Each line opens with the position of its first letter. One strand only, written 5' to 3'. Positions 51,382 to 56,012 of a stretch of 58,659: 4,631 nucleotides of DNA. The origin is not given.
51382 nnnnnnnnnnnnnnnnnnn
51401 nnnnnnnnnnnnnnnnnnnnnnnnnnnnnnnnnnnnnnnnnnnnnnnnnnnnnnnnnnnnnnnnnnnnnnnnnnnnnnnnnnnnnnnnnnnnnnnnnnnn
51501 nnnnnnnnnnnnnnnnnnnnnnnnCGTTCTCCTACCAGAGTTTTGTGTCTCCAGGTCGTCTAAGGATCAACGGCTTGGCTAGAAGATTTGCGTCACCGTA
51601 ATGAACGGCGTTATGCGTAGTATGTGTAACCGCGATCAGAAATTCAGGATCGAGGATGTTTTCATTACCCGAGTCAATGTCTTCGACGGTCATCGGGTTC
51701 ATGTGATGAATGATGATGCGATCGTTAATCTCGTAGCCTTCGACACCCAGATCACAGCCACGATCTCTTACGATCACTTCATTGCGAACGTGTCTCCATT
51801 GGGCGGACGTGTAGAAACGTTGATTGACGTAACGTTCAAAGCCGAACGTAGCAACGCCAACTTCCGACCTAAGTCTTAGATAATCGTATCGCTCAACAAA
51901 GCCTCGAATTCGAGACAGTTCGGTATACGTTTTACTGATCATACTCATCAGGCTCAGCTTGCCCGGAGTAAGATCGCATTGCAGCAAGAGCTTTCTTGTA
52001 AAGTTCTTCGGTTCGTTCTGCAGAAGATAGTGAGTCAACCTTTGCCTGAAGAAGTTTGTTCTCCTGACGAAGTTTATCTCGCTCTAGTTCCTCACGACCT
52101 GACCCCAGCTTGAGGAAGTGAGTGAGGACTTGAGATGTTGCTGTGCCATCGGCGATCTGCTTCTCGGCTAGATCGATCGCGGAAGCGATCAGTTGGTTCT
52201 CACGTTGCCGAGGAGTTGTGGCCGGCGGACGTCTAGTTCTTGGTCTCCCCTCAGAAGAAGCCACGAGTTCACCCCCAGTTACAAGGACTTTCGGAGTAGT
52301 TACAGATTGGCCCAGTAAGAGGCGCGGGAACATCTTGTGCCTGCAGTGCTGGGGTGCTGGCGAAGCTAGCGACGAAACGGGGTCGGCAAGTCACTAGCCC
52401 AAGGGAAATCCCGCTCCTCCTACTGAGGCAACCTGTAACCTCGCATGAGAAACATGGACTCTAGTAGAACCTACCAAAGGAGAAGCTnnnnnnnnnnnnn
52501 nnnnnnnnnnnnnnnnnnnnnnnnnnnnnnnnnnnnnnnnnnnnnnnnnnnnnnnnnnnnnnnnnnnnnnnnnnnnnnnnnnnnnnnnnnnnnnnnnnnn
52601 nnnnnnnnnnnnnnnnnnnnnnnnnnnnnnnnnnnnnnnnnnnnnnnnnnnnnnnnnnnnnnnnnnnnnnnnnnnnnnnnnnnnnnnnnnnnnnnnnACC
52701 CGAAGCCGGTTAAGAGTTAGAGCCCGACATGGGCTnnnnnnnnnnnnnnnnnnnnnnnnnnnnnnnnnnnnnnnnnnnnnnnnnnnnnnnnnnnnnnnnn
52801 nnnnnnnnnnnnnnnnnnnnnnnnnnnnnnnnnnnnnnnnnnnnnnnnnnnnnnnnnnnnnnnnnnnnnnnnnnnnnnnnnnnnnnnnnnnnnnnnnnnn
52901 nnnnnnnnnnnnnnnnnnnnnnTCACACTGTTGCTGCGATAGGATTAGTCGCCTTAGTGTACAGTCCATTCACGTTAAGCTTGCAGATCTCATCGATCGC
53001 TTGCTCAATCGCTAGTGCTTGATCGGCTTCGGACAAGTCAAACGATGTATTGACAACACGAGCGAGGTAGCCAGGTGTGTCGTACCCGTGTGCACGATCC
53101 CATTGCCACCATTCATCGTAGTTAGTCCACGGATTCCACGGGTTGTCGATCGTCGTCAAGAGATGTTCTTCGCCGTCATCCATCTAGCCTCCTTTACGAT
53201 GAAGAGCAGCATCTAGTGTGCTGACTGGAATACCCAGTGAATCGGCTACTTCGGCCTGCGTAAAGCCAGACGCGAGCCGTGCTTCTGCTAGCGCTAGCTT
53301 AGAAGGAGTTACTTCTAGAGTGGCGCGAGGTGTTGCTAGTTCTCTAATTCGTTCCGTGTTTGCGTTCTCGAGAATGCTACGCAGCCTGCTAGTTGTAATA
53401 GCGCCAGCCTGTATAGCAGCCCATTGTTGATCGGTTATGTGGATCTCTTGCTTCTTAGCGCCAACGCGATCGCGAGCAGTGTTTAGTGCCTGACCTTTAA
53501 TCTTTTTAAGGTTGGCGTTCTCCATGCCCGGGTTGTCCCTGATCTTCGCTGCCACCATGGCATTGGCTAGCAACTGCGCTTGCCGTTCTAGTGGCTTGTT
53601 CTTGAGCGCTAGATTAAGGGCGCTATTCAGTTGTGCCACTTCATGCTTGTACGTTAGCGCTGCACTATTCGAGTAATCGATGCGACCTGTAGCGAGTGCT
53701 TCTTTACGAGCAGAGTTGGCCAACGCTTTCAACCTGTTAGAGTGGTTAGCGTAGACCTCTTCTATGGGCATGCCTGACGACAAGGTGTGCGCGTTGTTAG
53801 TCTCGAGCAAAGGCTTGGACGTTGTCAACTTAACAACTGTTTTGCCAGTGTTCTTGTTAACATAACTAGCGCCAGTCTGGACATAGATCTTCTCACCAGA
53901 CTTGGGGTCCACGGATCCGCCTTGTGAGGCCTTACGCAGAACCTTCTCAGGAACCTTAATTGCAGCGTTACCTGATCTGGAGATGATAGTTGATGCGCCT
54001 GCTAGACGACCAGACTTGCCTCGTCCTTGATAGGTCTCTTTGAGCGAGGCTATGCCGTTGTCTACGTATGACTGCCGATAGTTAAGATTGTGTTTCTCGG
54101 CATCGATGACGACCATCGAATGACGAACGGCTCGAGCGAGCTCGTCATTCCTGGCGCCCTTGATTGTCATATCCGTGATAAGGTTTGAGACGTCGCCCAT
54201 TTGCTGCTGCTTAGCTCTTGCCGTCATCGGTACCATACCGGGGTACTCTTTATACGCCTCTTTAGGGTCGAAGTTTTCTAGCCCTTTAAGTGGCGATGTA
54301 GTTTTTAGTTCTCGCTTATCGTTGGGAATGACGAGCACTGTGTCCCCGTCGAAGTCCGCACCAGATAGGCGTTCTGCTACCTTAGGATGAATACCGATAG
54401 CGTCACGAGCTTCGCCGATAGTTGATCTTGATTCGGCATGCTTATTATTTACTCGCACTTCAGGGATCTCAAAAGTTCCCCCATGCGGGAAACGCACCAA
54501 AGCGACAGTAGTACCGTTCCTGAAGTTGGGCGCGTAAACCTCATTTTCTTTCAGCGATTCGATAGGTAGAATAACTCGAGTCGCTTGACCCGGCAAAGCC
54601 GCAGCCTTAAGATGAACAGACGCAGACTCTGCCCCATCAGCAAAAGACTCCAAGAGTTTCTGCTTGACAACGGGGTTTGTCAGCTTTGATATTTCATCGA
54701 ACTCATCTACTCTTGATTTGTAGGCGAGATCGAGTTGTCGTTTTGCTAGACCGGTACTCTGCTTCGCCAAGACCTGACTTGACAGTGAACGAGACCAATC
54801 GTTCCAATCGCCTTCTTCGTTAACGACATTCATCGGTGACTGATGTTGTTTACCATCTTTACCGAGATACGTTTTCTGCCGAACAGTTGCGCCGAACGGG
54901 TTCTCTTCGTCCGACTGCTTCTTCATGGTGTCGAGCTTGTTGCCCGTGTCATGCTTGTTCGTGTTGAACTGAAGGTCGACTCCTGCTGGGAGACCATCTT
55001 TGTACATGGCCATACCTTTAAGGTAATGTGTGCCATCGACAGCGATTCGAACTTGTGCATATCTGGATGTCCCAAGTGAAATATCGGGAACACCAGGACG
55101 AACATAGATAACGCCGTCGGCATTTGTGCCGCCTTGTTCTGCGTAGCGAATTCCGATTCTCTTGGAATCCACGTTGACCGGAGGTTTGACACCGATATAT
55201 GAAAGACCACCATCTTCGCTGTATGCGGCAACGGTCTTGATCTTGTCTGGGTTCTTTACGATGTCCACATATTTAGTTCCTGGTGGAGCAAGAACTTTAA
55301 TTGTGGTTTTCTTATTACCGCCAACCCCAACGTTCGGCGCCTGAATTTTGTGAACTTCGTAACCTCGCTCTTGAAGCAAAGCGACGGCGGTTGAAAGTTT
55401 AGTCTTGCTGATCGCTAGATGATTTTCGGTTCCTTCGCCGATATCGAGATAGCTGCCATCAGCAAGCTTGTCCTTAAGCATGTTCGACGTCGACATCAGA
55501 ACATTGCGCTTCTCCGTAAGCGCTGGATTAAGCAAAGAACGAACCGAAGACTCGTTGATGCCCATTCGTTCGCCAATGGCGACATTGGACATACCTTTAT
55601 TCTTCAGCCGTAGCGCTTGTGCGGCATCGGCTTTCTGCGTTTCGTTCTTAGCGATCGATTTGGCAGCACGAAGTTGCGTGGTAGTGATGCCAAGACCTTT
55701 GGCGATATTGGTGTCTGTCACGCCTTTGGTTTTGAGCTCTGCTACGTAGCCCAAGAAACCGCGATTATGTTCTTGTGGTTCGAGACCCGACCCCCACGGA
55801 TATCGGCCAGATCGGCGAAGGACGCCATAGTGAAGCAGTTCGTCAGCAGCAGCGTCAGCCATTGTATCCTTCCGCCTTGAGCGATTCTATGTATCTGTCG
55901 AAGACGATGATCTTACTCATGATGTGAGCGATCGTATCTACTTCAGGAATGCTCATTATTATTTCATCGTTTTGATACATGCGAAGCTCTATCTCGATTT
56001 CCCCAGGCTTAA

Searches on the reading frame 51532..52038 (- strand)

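Call 14: search_protein_families(library=pfam, proteins=[window:51532-52038:-], max_evalue=0.01)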
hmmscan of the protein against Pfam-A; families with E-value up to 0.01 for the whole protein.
window:51532-52038:- (168 aa): 0 families

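Call 15: search_protein_families(library=phrogs, proteins=[window:51532-52038:-], max_evalue=0.001)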
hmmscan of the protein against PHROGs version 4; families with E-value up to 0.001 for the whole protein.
window:51532-52038:- (168 aa): 4 families
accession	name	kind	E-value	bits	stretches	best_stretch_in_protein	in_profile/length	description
phrog_4321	-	DNA, RNA and nucleotide metabolism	3.3e-62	209.2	1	35-168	2-135/135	HNH endonuclease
phrog_119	-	DNA, RNA and nucleotide metabolism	1.4e-06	28.4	1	71-151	181-260/443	HNH endonuclease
phrog_144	-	DNA, RNA and nucleotide metabolism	1e-05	26.3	1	72-149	63-136/175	HNH endonuclease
phrog_25061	-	DNA, RNA and nucleotide metabolism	0.00063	21.2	1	73-144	119-184/219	HNH endonuclease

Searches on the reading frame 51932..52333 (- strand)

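Call 95: search_protein_families(library=pfam, proteins=[window:51932-52333:-], max_evalue=0.05)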
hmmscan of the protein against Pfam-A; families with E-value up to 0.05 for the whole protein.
window:51932-52333:- (133 aa): 1 family
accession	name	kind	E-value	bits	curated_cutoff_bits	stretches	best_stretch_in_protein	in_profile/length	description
PF02962.20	CHMI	-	0.0097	16.8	26.5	1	52-90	43-81/124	5-carboxymethyl-2-hydroxymuconate isomerase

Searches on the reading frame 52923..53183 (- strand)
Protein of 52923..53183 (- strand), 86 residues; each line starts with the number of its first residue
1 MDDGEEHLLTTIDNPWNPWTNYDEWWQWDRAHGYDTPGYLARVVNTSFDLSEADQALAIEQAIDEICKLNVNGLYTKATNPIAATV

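Call 14: search_protein_families(library=pfam, proteins=[window:52923-53183:-], max_evalue=0.01)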
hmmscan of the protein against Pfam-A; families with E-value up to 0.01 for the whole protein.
window:52923-53183:- (86 aa): 0 families

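Call 15: search_protein_families(library=phrogs, proteins=[window:52923-53183:-], max_evalue=0.001)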
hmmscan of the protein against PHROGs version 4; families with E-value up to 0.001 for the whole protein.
window:52923-53183:- (86 aa): 1 family
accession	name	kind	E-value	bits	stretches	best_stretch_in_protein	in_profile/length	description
phrog_4303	-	unknown function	2.4e-32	112.1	1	6-83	3-80/86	-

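Call 47: search_protein_families(library=pfam, proteins=[window:52923-53183:-], max_evalue=0.05)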
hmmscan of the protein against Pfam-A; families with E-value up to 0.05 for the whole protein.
window:52923-53183:- (86 aa): 0 families

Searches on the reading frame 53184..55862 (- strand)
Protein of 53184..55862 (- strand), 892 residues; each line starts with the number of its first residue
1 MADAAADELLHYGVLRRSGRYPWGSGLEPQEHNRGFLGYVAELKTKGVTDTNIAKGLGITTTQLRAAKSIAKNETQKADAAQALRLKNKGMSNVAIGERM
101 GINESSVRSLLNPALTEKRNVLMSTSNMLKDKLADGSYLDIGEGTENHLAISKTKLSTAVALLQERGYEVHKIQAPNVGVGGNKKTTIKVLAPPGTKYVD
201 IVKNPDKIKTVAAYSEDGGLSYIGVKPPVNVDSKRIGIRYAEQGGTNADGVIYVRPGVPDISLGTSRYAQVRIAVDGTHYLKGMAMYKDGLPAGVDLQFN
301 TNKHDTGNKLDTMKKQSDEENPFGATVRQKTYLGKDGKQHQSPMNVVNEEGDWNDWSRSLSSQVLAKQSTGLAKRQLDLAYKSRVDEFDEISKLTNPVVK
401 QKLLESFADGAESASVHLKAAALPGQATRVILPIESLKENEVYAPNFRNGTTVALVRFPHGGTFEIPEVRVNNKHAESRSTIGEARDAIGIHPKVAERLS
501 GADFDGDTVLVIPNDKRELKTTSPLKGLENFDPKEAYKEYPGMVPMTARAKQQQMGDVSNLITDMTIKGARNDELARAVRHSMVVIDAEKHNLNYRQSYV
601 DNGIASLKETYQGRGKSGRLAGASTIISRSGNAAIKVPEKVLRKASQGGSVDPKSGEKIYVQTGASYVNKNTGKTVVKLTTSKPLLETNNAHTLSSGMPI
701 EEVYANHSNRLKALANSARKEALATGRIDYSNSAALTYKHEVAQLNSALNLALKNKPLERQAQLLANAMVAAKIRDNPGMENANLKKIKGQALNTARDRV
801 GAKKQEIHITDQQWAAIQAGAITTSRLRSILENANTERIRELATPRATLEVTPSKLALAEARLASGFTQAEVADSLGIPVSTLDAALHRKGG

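Call 14: search_protein_families(library=pfam, proteins=[window:53184-55862:-], max_evalue=0.01)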
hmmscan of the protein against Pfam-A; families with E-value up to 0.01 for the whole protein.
window:53184-55862:- (892 aa): 7 families
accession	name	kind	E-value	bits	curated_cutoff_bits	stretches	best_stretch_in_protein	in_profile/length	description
PF13384.12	HTH_23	-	4.2e-08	33.2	24.6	0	78-110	5-37/50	Homeodomain-like domain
PF08281.18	Sigma70_r4_2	-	1.5e-07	31.4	25.7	0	864-889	24-49/54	Sigma-70, region 4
PF01381.28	HTH_3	-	1.1e-05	25.8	23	1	858-883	1-26/55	Helix-turn-helix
PF04545.22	Sigma70_r4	-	0.00014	21.7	24.1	0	89-115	19-45/50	Sigma-70, region 4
PF05183.17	RdRP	-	0.0015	17.7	23.8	1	494-593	426-512/582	RNA dependent RNA polymerase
PF13518.12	HTH_28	-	0.0021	18.5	25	0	81-111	3-33/52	Helix-turn-helix domain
PF20432.4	Xre-like-HTH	-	0.0034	18.1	25.8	0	857-884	14-41/63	Antitoxin Xre-like helix-turn-helix domain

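Call 15: search_protein_families(library=phrogs, proteins=[window:53184-55862:-], max_evalue=0.001)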
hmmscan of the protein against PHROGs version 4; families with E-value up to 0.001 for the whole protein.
window:53184-55862:- (892 aa): 13 families
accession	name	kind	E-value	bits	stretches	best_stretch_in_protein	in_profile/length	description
phrog_4291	-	DNA, RNA and nucleotide metabolism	0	1259.6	1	4-889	7-907/909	RNA-dependent RNA polymerase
phrog_664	-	DNA, RNA and nucleotide metabolism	9.2e-10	39.7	1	40-109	45-119/210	DNA binding protein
phrog_3855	-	DNA, RNA and nucleotide metabolism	3.3e-08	34.9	1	71-115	60-104/115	HTH DNA binding protein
phrog_3910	-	transcription regulation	1.3e-06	28.7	0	76-135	71-130/356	transcriptional regulator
phrog_8308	-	unknown function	9.5e-06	25.3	1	436-565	485-619/847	-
phrog_4779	-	transcription regulation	3.6e-05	25.2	0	86-120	11-45/98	transcriptional regulator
phrog_4583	-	transcription regulation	5.9e-05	24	0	864-890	21-47/81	transcriptional repressor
phrog_645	-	DNA, RNA and nucleotide metabolism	0.00015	23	0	66-120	13-68/196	Rnase E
phrog_20467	-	DNA, RNA and nucleotide metabolism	0.00021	22.2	0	845-891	58-103/112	HNH endonuclease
phrog_7061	-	DNA, RNA and nucleotide metabolism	0.00025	22.5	0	71-111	26-65/70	HTH DNA binding protein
phrog_11457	-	unknown function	0.00041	21.3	0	77-110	11-44/60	-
phrog_1373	-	transcription regulation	0.00054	21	0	77-125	63-107/166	transcriptional regulator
phrog_125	-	DNA, RNA and nucleotide metabolism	0.00084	19.9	0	73-127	161-216/254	DNA invertase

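Call 17: search_dna_similar(query=window:53184-55862:-, collection=phages, mode=protein, max_rows=30)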
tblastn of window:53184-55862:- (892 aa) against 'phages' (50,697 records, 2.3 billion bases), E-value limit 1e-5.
Records with a match: 250; places in all: 252; records where one place covers at least 80% of the query: 249.
Best place of each record, by identity: <60% 250.
By first word of the organism name: Arthrobacter 95; Gordonia 55; Streptomyces 54; Lactococcus 13; Siphovirus 12; Curtobacterium 7; Rhodococcus 4; Microbacterium 4; Caudovirus 2; Faecalibacterium 2; and 2 more.
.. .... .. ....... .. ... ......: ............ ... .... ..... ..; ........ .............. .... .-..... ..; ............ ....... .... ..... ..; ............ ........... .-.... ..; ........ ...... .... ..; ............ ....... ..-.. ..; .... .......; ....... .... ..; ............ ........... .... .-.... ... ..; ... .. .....
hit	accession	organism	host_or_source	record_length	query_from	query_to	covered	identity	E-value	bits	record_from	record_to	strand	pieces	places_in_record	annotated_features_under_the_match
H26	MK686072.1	Streptomyces phage RosaAsantewaa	Streptomyces mirabilis NRRL B-2400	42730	9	887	99%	58.3%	0e+0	964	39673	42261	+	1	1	54: helix-turn-helix DNA-binding domain protein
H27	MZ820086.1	Streptomyces phage Bilo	Streptomyces lividans JI 1326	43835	2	887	99%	57.0%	0e+0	949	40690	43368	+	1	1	57: helix-turn-helix DNA binding domain protein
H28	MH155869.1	Streptomyces phage HotFries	Streptomyces scabiei RL-34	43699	2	887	99%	56.4%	0e+0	931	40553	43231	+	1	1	56: helix-turn-helix DNA-binding domain protein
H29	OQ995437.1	Streptomyces phage SheRa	Streptomyces bicolor NRRL B-3897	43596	2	887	99%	56.4%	0e+0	931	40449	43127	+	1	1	58: helix-turn-helix DNA binding domain protein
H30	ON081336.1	Streptomyces phage Annihilus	Streptomyces scabiei RL-34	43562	2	887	99%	56.3%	0e+0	924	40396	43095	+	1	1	58: helix-turn-helix DNA binding domain protein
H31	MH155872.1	Streptomyces phage Moozy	Streptomyces scabiei RL-34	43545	2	887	99%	56.3%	0e+0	922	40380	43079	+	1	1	57: helix-turn-helix DNA-binding domain protein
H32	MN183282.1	Arthrobacter phage Qui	Arthrobacter globiformis NRRL B-2979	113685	9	891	99%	56.1%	0e+0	944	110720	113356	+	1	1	246: helix-turn-helix DNA-binding domain protein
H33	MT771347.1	Arthrobacter phage Paella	Arthrobacter globiformis NRRL B-2979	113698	9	891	99%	56.1%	0e+0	944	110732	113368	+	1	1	247: helix-turn-helix DNA-binding domain protein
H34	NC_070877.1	Arthrobacter phage Qui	Arthrobacter globiformis NRRL B-2979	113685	9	891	99%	56.1%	0e+0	944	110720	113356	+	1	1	246: helix-turn-helix DNA-binding domain protein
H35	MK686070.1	Streptomyces phage PherryCruz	Streptomyces scabiei RL-34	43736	2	887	99%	55.9%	0e+0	922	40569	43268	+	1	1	57: helix-turn-helix DNA-binding domain protein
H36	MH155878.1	Streptomyces phage RavenPuff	Streptomyces scabiei RL-34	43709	2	887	99%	55.9%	0e+0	917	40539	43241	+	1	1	58: helix-turn-helix DNA-binding domain protein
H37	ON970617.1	Streptomyces phage Doxi13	Streptomyces scabiei RL-34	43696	2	887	99%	55.9%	0e+0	917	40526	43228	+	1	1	59: helix-turn-helix DNA binding domain protein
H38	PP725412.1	Streptomyces phage GoblinVoyage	Streptomyces scabiei RL-34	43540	2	887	99%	55.9%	0e+0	917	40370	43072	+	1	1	58: helix-turn-helix DNA binding domain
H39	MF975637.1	Streptomyces phage Scap1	Streptomyces scabiei RL-34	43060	2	887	99%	55.8%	0e+0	922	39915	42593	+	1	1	helix-turn-helix DNA-binding domain protein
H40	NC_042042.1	Streptomyces phage Scap1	Streptomyces scabiei RL-34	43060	2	887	99%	55.8%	0e+0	922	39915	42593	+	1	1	RNA-dependent RNA polymerase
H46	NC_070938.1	Arthrobacter phage Arcadia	Arthrobacter sp. ATCC 20122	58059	1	887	99%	54.4%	0e+0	906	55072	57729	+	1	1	helix-turn-helix DNA-binding domain protein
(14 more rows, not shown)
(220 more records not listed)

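Call 24: get_annotated_region(hit=H46, flank=5000)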
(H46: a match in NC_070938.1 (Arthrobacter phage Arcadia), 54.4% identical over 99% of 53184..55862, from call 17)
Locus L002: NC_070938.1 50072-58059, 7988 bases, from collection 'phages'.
description: Arthrobacter phage Arcadia, complete genome.
organism: Arthrobacter phage Arcadia (NCBI taxid 2024274)
taxonomy: Viruses; Duplodnaviria; Heunggongvirae; Uroviricota; Caudoviricetes; Mudcatvirus; Mudcatvirus arcadia
host: Arthrobacter sp. ATCC 20122; source: soil; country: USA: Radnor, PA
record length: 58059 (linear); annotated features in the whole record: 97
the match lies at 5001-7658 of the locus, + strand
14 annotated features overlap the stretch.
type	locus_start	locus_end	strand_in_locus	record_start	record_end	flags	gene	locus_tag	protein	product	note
CDS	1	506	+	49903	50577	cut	-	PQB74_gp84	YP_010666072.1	HNH endonuclease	HNH endonuclease domain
CDS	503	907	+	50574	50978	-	-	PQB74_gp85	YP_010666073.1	HNH endonuclease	-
CDS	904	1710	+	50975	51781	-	-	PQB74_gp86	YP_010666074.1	thymidylate synthase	ThyX Thymidylate synthase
CDS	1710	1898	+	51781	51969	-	-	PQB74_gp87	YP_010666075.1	hypothetical protein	-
CDS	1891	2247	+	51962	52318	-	-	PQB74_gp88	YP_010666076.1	hypothetical protein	-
CDS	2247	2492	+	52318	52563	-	-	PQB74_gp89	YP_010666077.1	hypothetical protein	-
CDS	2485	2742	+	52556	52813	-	-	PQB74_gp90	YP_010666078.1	hypothetical protein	-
CDS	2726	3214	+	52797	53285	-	-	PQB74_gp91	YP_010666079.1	hypothetical protein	-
CDS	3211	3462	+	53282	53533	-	-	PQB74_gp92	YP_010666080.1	hypothetical protein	-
CDS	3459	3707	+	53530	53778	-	-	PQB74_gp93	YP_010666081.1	hypothetical protein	-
CDS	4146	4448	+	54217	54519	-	-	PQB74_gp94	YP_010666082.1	endonuclease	Resolvase, RuvC-like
CDS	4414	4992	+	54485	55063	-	-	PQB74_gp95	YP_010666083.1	exonuclease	-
CDS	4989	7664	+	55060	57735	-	-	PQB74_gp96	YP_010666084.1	helix-turn-helix DNA-binding domain protein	HTH DNA binding domains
CDS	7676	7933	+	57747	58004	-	-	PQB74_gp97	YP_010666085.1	hypothetical protein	-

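Call 25: get_annotated_region(hit=H40, flank=5000)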
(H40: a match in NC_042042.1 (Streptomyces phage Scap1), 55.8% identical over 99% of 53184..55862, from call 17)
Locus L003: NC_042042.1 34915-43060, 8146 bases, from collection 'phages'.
description: Streptomyces phage Scap1, complete genome.
organism: Streptomyces phage Scap1 (NCBI taxid 2041354)
taxonomy: Viruses; Duplodnaviria; Heunggongvirae; Uroviricota; Caudoviricetes; Scapunavirus; Scapunavirus scap1
host: Streptomyces scabiei RL-34; source: soil; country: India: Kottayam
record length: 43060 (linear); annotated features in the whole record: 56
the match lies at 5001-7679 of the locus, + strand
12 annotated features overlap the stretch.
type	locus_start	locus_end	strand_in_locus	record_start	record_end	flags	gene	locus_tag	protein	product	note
CDS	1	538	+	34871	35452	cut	-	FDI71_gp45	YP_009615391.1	single strand annealing protein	-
CDS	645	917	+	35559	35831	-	-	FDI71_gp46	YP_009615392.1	hypothetical protein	-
CDS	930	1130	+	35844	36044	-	-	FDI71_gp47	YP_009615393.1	hypothetical protein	-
CDS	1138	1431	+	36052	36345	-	-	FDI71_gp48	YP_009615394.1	hypothetical protein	-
CDS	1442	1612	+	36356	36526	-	-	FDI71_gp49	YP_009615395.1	hypothetical protein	-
CDS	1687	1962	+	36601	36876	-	-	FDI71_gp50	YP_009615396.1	hypothetical protein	-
CDS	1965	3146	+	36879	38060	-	-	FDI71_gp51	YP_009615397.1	DNA helicase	-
CDS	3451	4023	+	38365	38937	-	-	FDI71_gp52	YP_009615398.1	HNH endonuclease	-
CDS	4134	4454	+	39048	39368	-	-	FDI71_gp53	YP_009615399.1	endonuclease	hydrolase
CDS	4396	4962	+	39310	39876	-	-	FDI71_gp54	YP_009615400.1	exonuclease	DNA helicase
CDS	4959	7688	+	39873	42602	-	-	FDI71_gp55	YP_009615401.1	RNA-dependent RNA polymerase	helix-turn-helix DNA binding domain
CDS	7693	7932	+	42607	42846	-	-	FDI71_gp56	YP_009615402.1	hypothetical protein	-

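Call 87: get_annotated_region(hit=H34, flank=6000)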
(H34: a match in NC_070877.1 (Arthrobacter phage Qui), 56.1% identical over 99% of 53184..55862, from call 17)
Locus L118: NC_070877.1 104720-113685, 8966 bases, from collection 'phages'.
description: Arthrobacter phage Qui, complete genome.
organism: Arthrobacter phage Qui (NCBI taxid 2603260)
taxonomy: Viruses; Duplodnaviria; Heunggongvirae; Uroviricota; Caudoviricetes; Quivirus; Quivirus qui
host: Arthrobacter globiformis NRRL B-2979; source: soil; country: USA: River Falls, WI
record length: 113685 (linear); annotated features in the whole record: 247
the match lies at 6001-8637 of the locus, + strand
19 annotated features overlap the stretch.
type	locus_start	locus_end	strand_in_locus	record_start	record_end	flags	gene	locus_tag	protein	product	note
CDS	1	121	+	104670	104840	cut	229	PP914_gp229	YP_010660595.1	hypothetical protein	-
CDS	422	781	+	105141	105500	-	230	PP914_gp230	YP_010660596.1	hypothetical protein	-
CDS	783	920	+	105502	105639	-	231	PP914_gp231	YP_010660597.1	hypothetical protein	-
CDS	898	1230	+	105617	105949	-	232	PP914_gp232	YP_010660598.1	hypothetical protein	-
CDS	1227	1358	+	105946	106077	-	233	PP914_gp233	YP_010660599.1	hypothetical protein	-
CDS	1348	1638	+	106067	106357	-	234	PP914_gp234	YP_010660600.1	hypothetical protein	-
CDS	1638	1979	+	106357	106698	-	235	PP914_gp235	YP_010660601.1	membrane protein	-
CDS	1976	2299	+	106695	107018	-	236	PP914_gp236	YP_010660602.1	hypothetical protein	-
CDS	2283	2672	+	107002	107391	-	237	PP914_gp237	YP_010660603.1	hypothetical protein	-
CDS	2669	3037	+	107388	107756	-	238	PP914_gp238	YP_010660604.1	hypothetical protein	-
CDS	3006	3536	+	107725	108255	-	239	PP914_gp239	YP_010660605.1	hypothetical protein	-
CDS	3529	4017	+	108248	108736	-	240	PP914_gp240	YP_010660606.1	hypothetical protein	-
CDS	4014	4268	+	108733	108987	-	241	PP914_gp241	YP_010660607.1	hypothetical protein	-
CDS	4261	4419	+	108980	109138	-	242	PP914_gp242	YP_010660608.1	DprA-like DNA processing protein chain A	-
CDS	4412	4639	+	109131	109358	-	243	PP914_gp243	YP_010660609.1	hypothetical protein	-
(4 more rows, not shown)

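Call 99: search_protein_families(library=phrogs, proteins=[L003:1687-1962:+], max_evalue=0.01)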
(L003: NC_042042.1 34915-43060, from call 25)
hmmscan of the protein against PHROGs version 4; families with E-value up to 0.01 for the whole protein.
L003:1687-1962:+ (91 aa): 1 family
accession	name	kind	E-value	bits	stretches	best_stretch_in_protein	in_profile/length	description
phrog_17813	-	unknown function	9.1e-05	23.2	1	44-79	127-162/329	-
